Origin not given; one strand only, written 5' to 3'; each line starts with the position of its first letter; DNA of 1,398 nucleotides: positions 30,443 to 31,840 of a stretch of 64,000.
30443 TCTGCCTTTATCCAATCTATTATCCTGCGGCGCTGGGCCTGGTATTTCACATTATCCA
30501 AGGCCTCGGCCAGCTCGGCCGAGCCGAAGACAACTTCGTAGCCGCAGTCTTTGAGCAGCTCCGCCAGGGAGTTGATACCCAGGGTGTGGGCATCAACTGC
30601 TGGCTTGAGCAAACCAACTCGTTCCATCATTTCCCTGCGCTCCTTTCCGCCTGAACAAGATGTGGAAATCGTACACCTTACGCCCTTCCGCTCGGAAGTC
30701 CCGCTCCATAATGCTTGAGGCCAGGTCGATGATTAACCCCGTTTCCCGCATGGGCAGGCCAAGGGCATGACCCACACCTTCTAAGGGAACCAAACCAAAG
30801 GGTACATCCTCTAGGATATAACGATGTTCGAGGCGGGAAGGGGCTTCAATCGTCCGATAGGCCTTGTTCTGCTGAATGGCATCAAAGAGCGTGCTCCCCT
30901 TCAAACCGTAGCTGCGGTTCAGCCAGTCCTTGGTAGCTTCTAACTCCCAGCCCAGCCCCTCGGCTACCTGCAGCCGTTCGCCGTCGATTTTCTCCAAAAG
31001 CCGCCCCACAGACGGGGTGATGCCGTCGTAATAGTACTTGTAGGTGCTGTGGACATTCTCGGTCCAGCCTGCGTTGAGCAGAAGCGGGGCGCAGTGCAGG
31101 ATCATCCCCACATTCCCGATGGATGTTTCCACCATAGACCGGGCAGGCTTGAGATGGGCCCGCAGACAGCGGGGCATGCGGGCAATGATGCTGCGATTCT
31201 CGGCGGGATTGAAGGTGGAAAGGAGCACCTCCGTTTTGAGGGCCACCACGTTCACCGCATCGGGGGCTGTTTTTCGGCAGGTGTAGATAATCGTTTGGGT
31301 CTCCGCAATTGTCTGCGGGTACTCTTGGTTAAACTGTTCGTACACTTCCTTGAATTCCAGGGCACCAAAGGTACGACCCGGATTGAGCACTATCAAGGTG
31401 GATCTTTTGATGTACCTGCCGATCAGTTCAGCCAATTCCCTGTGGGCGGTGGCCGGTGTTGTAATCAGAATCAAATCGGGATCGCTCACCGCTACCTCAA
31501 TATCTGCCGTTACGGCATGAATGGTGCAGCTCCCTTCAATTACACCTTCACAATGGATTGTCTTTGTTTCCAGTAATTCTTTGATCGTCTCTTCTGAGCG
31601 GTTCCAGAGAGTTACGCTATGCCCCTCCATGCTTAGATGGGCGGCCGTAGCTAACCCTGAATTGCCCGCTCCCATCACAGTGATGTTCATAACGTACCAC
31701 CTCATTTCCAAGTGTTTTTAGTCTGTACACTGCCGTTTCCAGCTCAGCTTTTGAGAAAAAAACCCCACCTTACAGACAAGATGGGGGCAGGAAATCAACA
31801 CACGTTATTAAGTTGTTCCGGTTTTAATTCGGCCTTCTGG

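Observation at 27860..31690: Operon coupling an opine-DH-like oxidoreductase, a B12-binding (DxHxxG) protein and an AmmeMemoRadiSam-type radical SAM enzyme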

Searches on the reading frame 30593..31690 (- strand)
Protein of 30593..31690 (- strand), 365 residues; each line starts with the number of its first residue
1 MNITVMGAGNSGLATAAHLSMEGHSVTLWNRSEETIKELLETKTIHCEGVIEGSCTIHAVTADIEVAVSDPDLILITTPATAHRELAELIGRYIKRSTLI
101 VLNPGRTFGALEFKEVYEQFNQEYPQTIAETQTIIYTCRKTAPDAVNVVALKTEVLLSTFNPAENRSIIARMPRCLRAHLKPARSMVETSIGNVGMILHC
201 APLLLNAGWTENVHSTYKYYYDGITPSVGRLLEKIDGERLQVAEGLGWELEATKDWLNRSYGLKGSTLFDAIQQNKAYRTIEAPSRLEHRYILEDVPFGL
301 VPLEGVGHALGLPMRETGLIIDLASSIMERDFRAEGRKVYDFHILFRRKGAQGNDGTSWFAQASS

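Call 3: search_protein_families(library=pfam, proteins=[window:30593-31690:-], max_evalue=0.01)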
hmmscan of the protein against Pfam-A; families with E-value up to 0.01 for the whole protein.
window:30593-31690:- (365 aa): 11 families
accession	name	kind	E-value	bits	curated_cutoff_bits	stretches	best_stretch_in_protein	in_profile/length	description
PF02317.23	Octopine_DH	-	1.5e-43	148.8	30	1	183-328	2-150/150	NAD/NADP octopine/nopaline dehydrogenase, alpha-helical domain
PF01210.29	NAD_Gly3P_dh_N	-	6.9e-12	46.1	23.1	1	2-101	1-100/158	NAD-dependent glycerol-3-phosphate dehydrogenase N-terminus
PF02558.23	ApbA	-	4.1e-10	39.9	22.2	1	3-102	1-98/150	Ketopantoate reductase PanE/ApbA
PF03807.23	F420_oxidored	-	1.2e-06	29.4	21.6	1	3-100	2-89/94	NADP oxidoreductase coenzyme F420-dependent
PF03446.21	NAD_binding_2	-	1.6e-05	25.4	21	1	2-82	1-67/161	NAD binding domain of 6-phosphogluconate dehydrogenase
PF03721.20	UDPG_MGDP_dh_N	-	2.1e-05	24.6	27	1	1-96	1-113/187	UDP-glucose/GDP-mannose dehydrogenase family, NAD binding domain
PF13450.12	NAD_binding_8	-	0.0022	18.7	21.9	1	5-31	1-27/68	NAD(P)-binding Rossmann-like domain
PF01266.30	DAO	-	0.0027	17.7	27.9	1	3-32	2-31/353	FAD dependent oxidoreductase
PF03435.24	Sacchrp_dh_NADP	-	0.0066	17.2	25.1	0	3-89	1-87/129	Saccharopine dehydrogenase NADP binding domain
PF01488.26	Shikimate_DH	-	0.0085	16.6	24.3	0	2-42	14-55/138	Shikimate / quinate 5-dehydrogenase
PF02254.24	TrkA_N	-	0.01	16.6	23.8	0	3-82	1-74/116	TrkA-N domain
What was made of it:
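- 30593..31690 (-): Opine dehydrogenase family gene (365 aa). It is the conserved partner of the mutase and belongs to the NAD(P)-dependent secondary-amine-forming/cleaving dehydrogenases. Pfam Octopine_DH E 1.5e-43 and NAD_Gly3P_dh_N E 6.9e-12 (call 3).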

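Call 4: search_protein_families(library=ncbifam, proteins=[window:30593-31690:-], max_evalue=0.01)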
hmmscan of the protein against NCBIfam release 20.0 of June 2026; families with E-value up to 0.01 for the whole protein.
window:30593-31690:- (365 aa): 42 families (the best 25 are shown)
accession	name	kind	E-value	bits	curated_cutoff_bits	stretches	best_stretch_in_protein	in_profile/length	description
NF000942.0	PRK00094.1-4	subfamily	1e-11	44.6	257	1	1-102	3-104/334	NAD(P)H-dependent glycerol-3-phosphate dehydrogenase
NF000941.0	PRK00094.1-3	equivalog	7.9e-11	41.8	423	1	2-101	3-102/336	NAD(P)H-dependent glycerol-3-phosphate dehydrogenase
NF000940.0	PRK00094.1-2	subfamily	1.1e-09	38.3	202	1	1-102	1-102/330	NAD(P)H-dependent glycerol-3-phosphate dehydrogenase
TIGR00745.1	apbA_panE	subfamily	3.7e-09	36.3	141.35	1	2-102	1-100/305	2-dehydropantoate 2-reductase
NF000944.0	PRK00094.2-2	equivalog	1.7e-08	33.8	603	1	1-105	21-125/371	NAD(P)H-dependent glycerol-3-phosphate dehydrogenase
NF000947.0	PRK00094.2-5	equivalog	9.6e-08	31.8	251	1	1-96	5-100/323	NAD(P)H-dependent glycerol-3-phosphate dehydrogenase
NF000946.0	PRK00094.2-4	equivalog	2.8e-07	29.8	455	1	2-101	6-105/342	NAD(P)H-dependent glycerol-3-phosphate dehydrogenase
NF011211.0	PRK14618.1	equivalog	2.9e-07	30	489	1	1-91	5-95/328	NAD(P)H-dependent glycerol-3-phosphate dehydrogenase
NF000939.0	PRK00094.1-1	equivalog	9.9e-07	28.1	473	1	2-103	7-108/339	NAD(P)H-dependent glycerol-3-phosphate dehydrogenase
NF005087.0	PRK06522.1-1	equivalog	1.6e-06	27.5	351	1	1-102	1-95/296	2-dehydropantoate 2-reductase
NF007039.0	PRK09496.3-2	equivalog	4.2e-06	25.8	293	1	1-79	1-74/446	Trk system potassium transporter TrkA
NF011213.0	PRK14620.1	equivalog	5.6e-06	25.7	478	1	1-105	1-108/326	NAD(P)H-dependent glycerol-3-phosphate dehydrogenase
TIGR03026.1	NDP-sugDHase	subfamily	6.2e-06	25.2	189.8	1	1-82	1-88/413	nucleotide sugar dehydrogenase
NF005092.1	PRK06522.2-3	equivalog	8.8e-06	25.1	500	1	1-100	1-95/296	2-dehydropantoate 2-reductase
NF006083.0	PRK08229.1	equivalog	0.00011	21.3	371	1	2-101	4-104/341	2-dehydropantoate 2-reductase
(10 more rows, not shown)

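Call 28: search_solved_structures(query=window:30593-31690:-, max_evalue=0.01, show_alignments=2)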
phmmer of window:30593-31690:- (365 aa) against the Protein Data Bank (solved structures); distinct sequences matched with E-value up to 0.01: 6.
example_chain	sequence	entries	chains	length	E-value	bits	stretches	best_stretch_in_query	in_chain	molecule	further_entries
1bg6_A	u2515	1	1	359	4.4e-68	232.8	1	4-339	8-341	N-(1-D-CARBOXYLETHYL)-L-NORVALINE DEHYDROGENASE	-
3c7a_A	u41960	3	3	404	5.7e-08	35.1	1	58-336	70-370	Octopine dehydrogenase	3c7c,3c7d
3iqd_B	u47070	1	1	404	5.8e-08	35.1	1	58-336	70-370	Octopine dehydrogenase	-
9h4f_A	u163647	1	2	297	0.007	18.4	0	3-74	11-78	6-phosphogluconate dehydrogenase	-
7osn_A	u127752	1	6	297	0.0071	18.4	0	3-74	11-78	6-phosphogluconate dehydrogenase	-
5ocm_A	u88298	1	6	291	0.008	18.2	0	2-46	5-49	NAD_Gly3P_dh, NAD-dependent glycerol-3-phosphate dehydrogenase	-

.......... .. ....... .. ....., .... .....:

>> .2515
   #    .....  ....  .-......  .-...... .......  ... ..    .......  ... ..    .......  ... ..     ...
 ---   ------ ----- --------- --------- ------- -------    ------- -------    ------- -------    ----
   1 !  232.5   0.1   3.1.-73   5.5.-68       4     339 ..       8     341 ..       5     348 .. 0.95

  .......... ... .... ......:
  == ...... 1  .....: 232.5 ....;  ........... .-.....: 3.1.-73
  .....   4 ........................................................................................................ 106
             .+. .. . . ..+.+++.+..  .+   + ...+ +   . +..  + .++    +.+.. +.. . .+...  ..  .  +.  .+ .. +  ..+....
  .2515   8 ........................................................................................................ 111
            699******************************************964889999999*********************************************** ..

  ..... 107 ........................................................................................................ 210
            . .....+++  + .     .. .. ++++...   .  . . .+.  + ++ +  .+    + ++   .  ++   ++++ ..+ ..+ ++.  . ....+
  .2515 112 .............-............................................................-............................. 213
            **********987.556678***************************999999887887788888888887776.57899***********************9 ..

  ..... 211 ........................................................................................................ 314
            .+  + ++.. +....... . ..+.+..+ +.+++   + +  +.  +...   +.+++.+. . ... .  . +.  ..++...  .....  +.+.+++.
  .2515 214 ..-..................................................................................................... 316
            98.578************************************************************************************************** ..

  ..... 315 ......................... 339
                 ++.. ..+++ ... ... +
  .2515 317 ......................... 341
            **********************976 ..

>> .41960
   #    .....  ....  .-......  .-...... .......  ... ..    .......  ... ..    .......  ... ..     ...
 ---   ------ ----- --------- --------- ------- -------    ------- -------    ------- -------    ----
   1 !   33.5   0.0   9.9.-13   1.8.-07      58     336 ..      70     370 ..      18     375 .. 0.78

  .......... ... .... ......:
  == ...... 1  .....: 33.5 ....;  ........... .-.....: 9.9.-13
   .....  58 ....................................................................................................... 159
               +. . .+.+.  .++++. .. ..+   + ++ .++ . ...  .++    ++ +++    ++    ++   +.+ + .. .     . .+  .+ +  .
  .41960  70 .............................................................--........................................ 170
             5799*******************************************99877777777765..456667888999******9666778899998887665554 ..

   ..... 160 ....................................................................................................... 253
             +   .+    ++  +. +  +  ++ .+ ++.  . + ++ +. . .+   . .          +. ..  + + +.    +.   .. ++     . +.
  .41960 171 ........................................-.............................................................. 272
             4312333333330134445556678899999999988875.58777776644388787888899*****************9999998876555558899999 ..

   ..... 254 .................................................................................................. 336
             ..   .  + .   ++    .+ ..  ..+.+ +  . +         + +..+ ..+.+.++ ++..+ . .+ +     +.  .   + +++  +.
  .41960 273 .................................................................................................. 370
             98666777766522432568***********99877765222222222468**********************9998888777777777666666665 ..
